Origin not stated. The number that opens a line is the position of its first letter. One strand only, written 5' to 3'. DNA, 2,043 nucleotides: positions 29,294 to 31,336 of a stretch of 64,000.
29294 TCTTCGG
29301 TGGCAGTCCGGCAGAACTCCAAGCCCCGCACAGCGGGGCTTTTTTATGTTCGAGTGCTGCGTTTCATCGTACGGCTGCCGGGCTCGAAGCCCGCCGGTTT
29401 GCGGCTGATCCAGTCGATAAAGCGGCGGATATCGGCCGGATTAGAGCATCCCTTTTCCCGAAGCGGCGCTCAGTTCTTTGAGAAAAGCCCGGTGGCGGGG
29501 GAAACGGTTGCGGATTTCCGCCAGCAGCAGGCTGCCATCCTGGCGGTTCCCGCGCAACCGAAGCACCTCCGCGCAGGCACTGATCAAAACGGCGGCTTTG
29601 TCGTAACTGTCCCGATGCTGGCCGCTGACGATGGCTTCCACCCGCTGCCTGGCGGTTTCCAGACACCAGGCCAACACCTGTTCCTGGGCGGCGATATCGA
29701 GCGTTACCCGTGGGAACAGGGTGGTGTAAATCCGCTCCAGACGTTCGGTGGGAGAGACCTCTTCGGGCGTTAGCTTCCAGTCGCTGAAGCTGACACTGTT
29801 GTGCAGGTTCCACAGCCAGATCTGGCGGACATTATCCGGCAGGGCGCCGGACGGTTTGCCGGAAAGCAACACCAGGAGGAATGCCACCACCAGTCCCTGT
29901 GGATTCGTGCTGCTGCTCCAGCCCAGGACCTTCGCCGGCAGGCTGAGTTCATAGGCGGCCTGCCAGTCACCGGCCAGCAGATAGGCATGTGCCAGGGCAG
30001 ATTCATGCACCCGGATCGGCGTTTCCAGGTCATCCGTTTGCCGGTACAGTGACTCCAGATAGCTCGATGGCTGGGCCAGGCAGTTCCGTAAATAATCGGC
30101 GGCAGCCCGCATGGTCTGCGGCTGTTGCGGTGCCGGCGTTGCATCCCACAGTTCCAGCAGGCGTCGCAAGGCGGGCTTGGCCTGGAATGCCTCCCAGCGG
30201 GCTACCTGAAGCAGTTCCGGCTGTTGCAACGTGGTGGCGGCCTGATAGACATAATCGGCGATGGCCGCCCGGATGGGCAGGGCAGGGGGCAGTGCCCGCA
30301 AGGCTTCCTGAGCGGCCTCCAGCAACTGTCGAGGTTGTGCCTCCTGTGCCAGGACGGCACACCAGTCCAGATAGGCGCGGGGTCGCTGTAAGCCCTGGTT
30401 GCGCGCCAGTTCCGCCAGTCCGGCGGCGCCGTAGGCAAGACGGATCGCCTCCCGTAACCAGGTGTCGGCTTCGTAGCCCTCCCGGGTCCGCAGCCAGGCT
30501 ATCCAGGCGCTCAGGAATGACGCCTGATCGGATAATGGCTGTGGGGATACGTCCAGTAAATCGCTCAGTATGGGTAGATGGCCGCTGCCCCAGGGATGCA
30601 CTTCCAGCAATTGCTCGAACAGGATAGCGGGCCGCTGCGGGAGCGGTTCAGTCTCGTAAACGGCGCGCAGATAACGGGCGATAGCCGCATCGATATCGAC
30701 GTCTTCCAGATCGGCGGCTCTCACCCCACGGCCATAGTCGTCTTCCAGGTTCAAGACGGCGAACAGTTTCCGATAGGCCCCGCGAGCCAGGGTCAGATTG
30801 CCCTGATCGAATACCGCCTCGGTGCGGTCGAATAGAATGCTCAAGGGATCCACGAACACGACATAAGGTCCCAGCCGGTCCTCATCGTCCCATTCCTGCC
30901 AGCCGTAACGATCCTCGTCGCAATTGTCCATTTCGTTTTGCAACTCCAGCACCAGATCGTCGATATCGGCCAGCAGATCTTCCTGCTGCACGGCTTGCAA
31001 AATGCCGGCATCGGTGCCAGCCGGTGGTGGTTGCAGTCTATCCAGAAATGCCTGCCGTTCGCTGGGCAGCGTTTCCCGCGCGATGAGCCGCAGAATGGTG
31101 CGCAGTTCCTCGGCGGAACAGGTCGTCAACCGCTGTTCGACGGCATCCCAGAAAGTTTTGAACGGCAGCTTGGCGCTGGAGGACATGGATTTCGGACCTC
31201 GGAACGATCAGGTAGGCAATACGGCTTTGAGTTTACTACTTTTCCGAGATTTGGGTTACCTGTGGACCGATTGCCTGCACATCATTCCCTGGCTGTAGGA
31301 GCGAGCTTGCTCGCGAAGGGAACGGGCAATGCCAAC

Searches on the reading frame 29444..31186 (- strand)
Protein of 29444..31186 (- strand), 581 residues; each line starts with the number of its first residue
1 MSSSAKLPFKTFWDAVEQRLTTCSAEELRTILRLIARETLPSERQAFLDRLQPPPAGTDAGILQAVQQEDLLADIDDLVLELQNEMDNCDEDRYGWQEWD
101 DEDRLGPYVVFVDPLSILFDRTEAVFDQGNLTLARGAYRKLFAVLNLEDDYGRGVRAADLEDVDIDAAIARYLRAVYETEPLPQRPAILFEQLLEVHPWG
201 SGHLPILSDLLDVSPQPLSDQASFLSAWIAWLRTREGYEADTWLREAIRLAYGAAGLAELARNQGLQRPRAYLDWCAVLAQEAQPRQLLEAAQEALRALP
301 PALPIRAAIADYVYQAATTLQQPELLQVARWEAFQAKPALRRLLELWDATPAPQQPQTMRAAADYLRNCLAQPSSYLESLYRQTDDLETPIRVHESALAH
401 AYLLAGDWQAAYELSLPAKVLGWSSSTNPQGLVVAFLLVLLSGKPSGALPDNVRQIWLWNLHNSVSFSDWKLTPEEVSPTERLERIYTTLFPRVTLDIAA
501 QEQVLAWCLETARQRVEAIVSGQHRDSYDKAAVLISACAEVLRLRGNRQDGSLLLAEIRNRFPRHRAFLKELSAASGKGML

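Call 35: find_encoding_contigs(protein=window:29444-31186:-, flank=10000, max_places=1)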
Protein window:29444-31186:- (581 aa): 3 contigs read that carry it; 1 place shown.
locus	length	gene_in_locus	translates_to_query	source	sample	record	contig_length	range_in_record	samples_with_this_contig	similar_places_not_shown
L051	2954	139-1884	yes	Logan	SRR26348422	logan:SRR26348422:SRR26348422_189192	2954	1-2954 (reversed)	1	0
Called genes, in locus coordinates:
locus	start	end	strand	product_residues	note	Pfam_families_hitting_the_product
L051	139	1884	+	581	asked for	-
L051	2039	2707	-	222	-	PF01027:Bax1-I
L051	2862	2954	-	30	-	?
